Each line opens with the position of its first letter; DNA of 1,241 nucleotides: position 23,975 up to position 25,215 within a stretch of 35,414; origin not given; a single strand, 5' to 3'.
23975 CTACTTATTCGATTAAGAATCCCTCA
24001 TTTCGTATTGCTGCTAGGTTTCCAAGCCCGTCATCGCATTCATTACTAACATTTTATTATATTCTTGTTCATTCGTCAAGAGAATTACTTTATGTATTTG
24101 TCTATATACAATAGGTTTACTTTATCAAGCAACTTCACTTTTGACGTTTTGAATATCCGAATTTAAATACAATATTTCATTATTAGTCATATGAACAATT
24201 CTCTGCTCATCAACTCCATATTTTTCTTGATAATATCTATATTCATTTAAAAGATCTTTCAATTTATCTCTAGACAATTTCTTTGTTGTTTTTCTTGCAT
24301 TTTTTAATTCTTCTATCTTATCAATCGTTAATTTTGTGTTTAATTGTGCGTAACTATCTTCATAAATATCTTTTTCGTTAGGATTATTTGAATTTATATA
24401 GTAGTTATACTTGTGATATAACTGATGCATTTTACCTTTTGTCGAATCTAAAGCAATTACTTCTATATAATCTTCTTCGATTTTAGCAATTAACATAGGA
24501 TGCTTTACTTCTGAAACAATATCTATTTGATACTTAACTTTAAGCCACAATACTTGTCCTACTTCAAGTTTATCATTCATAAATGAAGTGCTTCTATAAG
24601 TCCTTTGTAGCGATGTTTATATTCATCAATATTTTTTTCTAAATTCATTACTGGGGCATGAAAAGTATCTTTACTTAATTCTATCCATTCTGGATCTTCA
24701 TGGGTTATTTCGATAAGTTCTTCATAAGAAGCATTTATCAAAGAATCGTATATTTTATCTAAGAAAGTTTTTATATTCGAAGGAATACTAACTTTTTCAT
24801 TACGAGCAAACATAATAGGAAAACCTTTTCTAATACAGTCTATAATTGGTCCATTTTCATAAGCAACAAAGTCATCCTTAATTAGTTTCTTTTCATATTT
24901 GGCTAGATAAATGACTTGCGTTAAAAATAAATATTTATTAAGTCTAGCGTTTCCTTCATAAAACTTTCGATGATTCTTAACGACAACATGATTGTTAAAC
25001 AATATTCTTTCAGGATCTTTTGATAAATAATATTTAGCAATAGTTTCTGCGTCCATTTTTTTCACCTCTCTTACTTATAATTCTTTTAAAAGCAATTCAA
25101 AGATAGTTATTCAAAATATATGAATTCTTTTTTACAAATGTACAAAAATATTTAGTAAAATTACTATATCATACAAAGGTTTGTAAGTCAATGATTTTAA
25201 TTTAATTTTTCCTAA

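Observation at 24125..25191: Panacea (DUF4065)-like antitoxin gene overlapping a divergent MazF/PemK-like ORF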

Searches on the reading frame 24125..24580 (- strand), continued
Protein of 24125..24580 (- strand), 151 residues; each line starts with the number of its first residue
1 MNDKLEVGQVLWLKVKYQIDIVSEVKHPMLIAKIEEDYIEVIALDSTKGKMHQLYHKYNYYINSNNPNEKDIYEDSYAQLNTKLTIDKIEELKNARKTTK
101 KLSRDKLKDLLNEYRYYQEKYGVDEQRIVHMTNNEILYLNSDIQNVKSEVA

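Call 40: search_protein_families(library=pfam, proteins=[P0225, P0234, P0235, P0244, P0246, P0249, P0183, P0189, P0190, P0176], max_evalue=1)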
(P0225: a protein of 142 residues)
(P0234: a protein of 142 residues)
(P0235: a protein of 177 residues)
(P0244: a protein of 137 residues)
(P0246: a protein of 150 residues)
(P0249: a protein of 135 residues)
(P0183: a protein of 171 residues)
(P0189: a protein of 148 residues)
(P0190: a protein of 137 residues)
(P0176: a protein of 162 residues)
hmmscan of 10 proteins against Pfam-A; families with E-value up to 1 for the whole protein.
P0225 (142 aa): 0 families

P0234 (142 aa): 0 families

P0235 (177 aa): 1 family
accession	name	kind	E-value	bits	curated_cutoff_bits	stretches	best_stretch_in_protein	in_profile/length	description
PF11714.13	Inhibitor_I53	-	0.12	13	25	1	83-116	26-59/78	Thrombin inhibitor Madanin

P0244 (137 aa): 1 family
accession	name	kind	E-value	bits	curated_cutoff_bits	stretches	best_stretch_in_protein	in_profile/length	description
PF08458.16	PH_2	-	0.15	12.9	22.2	1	3-73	13-82/106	Plant pleckstrin homology-like region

P0246 (150 aa): 0 families

P0249 (135 aa): 1 family
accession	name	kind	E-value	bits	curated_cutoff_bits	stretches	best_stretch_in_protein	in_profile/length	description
PF02384.22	N6_Mtase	-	0.022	14.5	20.4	1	78-128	241-292/311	N-6 DNA Methylase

P0183 (171 aa): 0 families

P0189 (148 aa): 0 families

P0190 (137 aa): 1 family
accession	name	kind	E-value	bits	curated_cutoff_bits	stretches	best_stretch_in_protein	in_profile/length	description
PF20033.5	DUF6438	-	0.067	13.9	30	0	70-121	46-97/116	Domain of unknown function (DUF6438)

P0176 (162 aa): 1 family
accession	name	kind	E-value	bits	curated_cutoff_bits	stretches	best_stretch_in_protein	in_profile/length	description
PF10012.15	DUF2255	-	0.12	13.2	29.8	1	45-124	21-101/115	Uncharacterized protein conserved in bacteria (DUF2255)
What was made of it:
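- Tried and rejected: It gave no PemK hit (call 40).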

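Call 49: list_cluster_members(proteins=[P0112, P0058, P0010, P0107, P0100])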
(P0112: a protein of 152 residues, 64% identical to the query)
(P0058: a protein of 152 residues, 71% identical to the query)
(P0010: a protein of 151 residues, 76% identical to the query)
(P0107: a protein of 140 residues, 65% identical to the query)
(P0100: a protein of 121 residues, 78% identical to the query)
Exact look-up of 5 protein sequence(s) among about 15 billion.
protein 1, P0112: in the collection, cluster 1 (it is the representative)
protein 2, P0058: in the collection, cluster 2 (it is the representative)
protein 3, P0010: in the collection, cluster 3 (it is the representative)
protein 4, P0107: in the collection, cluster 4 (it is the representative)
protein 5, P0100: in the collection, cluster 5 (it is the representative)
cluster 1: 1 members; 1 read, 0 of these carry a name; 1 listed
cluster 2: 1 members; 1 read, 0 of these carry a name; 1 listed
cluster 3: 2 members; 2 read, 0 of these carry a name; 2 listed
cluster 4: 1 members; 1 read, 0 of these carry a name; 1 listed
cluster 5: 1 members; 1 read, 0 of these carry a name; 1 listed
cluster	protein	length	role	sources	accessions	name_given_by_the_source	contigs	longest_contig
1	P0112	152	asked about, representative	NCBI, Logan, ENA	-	-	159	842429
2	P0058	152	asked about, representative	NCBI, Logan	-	-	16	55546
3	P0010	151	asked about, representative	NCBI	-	-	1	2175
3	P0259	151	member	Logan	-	-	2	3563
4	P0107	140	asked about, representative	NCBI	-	-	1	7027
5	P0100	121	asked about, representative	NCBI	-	-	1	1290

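Call 60: search_protein_families(library=pfam, proteins=[L014:1110-2660:+, L007:4507-5220:+, L014:2715-3158:-, L016:49-1803:+, L007:1175-2734:+, L045:2088-3287:+, L003:1245-3428:+, L003:4542-5369:+, L001:4535-6247:+, L005:2235-3479:+], max_evalue=0.00001)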
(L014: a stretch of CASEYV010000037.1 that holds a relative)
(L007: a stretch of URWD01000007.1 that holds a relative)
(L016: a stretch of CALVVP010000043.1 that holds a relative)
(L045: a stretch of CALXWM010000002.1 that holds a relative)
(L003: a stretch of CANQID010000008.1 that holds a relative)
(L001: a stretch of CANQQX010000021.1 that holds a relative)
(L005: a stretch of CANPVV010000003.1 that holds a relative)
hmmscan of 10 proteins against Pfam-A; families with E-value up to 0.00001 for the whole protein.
L014:1110-2660:+ (517 aa): 3 families
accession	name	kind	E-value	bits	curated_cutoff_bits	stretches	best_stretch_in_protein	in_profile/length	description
PF12072.13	RNase_Y_N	-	4.7e-44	150.7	32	1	4-201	3-200/201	RNase Y N-terminal region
PF01966.28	HD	-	1.4e-19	70.9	22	1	334-425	2-115/116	HD domain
PF00013.35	KH_1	-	1.2e-08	35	21.5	1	210-268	3-65/66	KH domain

L007:4507-5220:+ (238 aa): 3 families
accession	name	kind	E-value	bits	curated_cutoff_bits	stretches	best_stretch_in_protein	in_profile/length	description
PF13561.12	adh_short_C2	-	9.6e-52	176.3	27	1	10-237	5-235/236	Enoyl-(Acyl carrier protein) reductase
PF00106.31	adh_short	-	2.3e-47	161.5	26.6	1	2-192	1-192/195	short chain dehydrogenase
PF08659.16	KR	-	4.9e-14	53.1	22.6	1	3-109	2-110/180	KR domain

L014:2715-3158:- (147 aa): 1 family
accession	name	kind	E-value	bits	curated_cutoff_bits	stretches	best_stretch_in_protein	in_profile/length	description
PF10612.14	Spore-coat_CotZ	-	5.6e-12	46.5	24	1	4-112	5-110/159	Spore coat protein Z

L016:49-1803:+ (585 aa): 3 families
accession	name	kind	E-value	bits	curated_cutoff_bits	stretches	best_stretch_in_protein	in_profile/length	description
PF00005.33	ABC_tran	-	3.8e-31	109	25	1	364-513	1-137/137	ABC transporter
PF00664.28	ABC_membrane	-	7.3e-27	95.2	28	1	33-295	1-267/274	ABC transporter transmembrane region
PF02463.25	SMC_N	-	5.3e-06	26.4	40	0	432-555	135-211/220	RecF/RecN/SMC N terminal domain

L007:1175-2734:+ (520 aa): 0 families

L045:2088-3287:+ (400 aa): 3 families
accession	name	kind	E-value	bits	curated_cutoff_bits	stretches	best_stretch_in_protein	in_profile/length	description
PF00009.33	GTP_EFTU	-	9.1e-66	221.5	26.5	1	10-207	1-188/188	Elongation factor Tu GTP binding domain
PF03143.23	GTP_EFTU_D3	-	1.7e-40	138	27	1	304-398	1-105/106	Elongation factor Tu C-terminal domain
PF03144.31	GTP_EFTU_D2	-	1.7e-20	73.7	30.3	1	230-299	1-72/73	Elongation factor Tu domain 2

L003:1245-3428:+ (728 aa): 3 families
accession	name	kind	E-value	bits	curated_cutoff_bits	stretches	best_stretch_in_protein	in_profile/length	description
PF00122.25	E1-E2_ATPase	-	1.2e-53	181.8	28.1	1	225-400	5-181/181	E1-E2 ATPase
PF00702.32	Hydrolase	-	7.1e-29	102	26.4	1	416-630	1-189/191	haloacid dehalogenase-like hydrolase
PF00403.32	HMA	-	1.9e-06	28.6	24.8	1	5-65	1-62/62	Heavy-metal-associated domain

L003:4542-5369:+ (276 aa): 1 family
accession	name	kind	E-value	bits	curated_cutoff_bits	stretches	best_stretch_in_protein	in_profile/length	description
PF01171.26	ATP_bind_3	-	5.5e-17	62.5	27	1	38-204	1-164/182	PP-loop family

L001:4535-6247:+ (571 aa): 3 families
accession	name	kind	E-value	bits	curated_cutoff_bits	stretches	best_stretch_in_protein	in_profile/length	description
PF01261.30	AP_endonuc_2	-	1.2e-19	71.5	31.1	1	330-554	4-233/249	Xylose isomerase-like TIM barrel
PF13460.12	NAD_binding_10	-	6.7e-07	29.8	27.2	0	27-138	50-150/184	NAD(P)H-binding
PF04321.23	RmlD_sub_bind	-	9.6e-06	25.3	27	0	26-148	38-164/287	RmlD substrate binding domain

L005:2235-3479:+ (415 aa): 3 families
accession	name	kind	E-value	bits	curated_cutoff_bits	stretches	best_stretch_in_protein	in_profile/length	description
PF05697.18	Trigger_N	-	5.4e-35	121.2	22.2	1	3-136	11-144/144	Bacterial trigger factor protein (TF)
PF05698.19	Trigger_C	-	3.3e-31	109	22.7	1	257-412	3-161/162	Bacterial trigger factor protein (TF) C-terminus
PF00254.34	FKBP_C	-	2.6e-14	53.8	21.1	1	150-228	4-92/94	FKBP-type peptidyl-prolyl cis-trans isomerase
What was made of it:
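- The sampled immediate neighbours in related loci are housekeeping genes; no defence or mobile-element genes were seen among the ten that were annotated (call 60).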

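Call 67: search_dna_similar(query=window:24125-24580:-, collection=phages, mode=protein, max_evalue=0.001, max_rows=15)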
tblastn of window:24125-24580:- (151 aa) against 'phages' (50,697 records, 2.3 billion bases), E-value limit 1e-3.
No match.

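Call 68: search_dna_similar(query=window:24125-24580:-, collection=plasmids, mode=protein, max_evalue=0.001, max_rows=15)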
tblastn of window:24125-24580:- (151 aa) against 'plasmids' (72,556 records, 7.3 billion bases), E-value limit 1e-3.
No match.

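Call 75: search_protein_families(library=pfam, proteins=[P0163, P0130, P0141, P0145, P0153, P0162, P0169, P0177, P0158, P0161], max_evalue=1)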
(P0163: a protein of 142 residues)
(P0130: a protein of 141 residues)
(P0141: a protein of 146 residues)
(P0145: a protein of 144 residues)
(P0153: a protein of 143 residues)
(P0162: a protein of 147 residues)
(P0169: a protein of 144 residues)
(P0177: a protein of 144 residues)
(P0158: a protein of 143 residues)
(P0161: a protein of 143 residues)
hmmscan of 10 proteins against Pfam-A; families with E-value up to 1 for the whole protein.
P0163 (142 aa): 0 families

P0130 (141 aa): 2 families
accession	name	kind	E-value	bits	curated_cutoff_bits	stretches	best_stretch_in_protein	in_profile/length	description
PF02452.23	PemK_toxin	-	0.025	15.2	23.1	1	9-111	2-103/109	PemK-like, MazF-like toxin of type II toxin-antitoxin system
PF12509.13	DUF3715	-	0.16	12.4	28.5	1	88-125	31-68/150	Protein of unknown function (DUF3715)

P0141 (146 aa): 0 families

P0145 (144 aa): 1 family
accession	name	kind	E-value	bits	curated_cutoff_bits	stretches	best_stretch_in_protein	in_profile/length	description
PF20445.3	RHS_N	-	0.11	12.9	21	1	22-84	39-101/127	Retrotransposon hot spot proteins N-terminal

P0153 (143 aa): 2 families
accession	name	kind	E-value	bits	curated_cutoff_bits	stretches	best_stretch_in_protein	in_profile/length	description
PF11094.13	UL11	-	0.078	13.3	21.4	1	62-74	14-26/39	Membrane-associated tegument protein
PF04352.18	ProQ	-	0.079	13.4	27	1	87-117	28-57/109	ProQ/FINO family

P0162 (147 aa): 1 family
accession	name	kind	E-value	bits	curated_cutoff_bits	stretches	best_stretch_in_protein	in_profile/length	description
PF18819.6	MuF_C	-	0.12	12.9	27.6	1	108-140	67-101/103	Phage MuF-C-terminal domain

P0169 (144 aa): 1 family
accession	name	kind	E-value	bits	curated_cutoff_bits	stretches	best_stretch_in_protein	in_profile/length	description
PF09075.15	STb_secrete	-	0.21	12.1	25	1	44-66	3-25/48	Heat-stable enterotoxin B, secretory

P0177 (144 aa): 1 family
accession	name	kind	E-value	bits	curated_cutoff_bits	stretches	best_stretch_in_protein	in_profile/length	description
PF02452.23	PemK_toxin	-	0.00027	21.6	23.1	1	4-112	2-101/109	PemK-like, MazF-like toxin of type II toxin-antitoxin system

P0158 (143 aa): 1 family
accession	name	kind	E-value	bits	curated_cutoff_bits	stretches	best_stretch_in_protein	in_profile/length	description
PF21690.3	MJ1010-like_2nd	-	0.063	14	27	1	92-131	14-55/91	Uncharacterized ATP-binding protein MJ1010-like, C-terminal domain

P0161 (143 aa): 3 families
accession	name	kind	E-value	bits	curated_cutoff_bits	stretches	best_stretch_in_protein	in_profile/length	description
PF12181.14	MogR_DNAbind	-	0.0012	19.2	25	1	60-137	18-100/151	DNA binding domain of the motility gene repressor (MogR)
PF08942.16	DUF1919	-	0.05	13.6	25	1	49-93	133-177/196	Domain of unknown function (DUF1919)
PF18775.7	APOBEC4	-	0.24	12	27.2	0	77-113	32-68/74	APOBEC4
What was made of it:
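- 24125..24580 (-): panT: 151-aa toxin gene with a MazF/PemK-like fold and a conserved C-terminal extension of about 30 aa. It overlaps panA by ATGA. Relatives P0177 and P0130 hit PemK_toxin just below the cut-off (call 75).
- P0177 scores 21.6 bits against a cut-off of 23.1, with residues 4-112 on profile positions 2-101 of 109 (call 75).
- Tried and rejected: A second set found P0177 and P0130 (call 75).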

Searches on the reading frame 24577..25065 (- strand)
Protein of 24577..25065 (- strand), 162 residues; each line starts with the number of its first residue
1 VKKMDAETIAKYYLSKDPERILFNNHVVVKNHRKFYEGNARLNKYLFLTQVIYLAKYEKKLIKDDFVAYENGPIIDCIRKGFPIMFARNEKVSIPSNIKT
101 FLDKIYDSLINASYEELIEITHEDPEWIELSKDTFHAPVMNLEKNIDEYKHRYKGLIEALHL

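Call 3: search_protein_families(library=pfam, proteins=[window:24577-25065:-], max_evalue=1)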
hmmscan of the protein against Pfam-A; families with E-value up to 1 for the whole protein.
window:24577-25065:- (162 aa): 2 families
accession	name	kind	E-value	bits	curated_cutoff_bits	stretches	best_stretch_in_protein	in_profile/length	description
PF13274.11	SocA_Panacea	-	2.1e-09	38.7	25.7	1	42-127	1-112/113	Antitoxin SocA-like, Panacea domain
PF24413.1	W02B3_4_N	-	0.044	14.1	27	1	54-103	61-106/115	W02B3.4-like, N-terminal domain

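Call 4: search_protein_families(library=ncbifam, proteins=[window:24577-25065:-], max_evalue=1)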
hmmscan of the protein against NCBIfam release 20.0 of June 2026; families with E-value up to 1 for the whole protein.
window:24577-25065:- (162 aa): 1 family
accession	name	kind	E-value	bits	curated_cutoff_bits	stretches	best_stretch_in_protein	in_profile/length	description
NF047745.1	SocA_antitoxin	equivalog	0.00023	20.9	190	1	31-80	15-64/176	type VI toxin-antitoxin system SocA family antitoxin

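Call 6: search_protein_families(library=phrogs, proteins=[window:24577-25065:-], max_evalue=0.01)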
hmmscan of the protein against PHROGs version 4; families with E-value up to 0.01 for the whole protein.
window:24577-25065:- (162 aa): 2 families
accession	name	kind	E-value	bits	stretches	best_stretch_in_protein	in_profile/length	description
phrog_1281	-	unknown function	3.3e-15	57.3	1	26-136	16-135/195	-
phrog_10390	-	unknown function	1.1e-06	29.4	1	3-137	148-280/299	-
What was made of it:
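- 24577..25056 (-): panA: Panacea (DUF4065) domain antitoxin gene. 159 aa from ATG 25056; the longest ORF starts at GTG 25065 and gives 162 aa. Pfam PF13274 SocA_Panacea, 38.7 bits against a cut-off of 25.7 (call 3). phrog_1281, E 3e-15 (call 6).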

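Call 7: search_protein_families(library=padloc, proteins=[window:24577-25065:-], max_evalue=1)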
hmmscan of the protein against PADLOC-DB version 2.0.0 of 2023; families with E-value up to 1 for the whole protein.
window:24577-25065:- (162 aa): 0 families

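Call 63: search_solved_structures(query=window:24577-25056:-, max_evalue=1, show_alignments=1)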
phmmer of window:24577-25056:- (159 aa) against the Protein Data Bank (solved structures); distinct sequences matched with E-value up to 1: 0.
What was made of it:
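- Tried and rejected: No hit (call 63).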
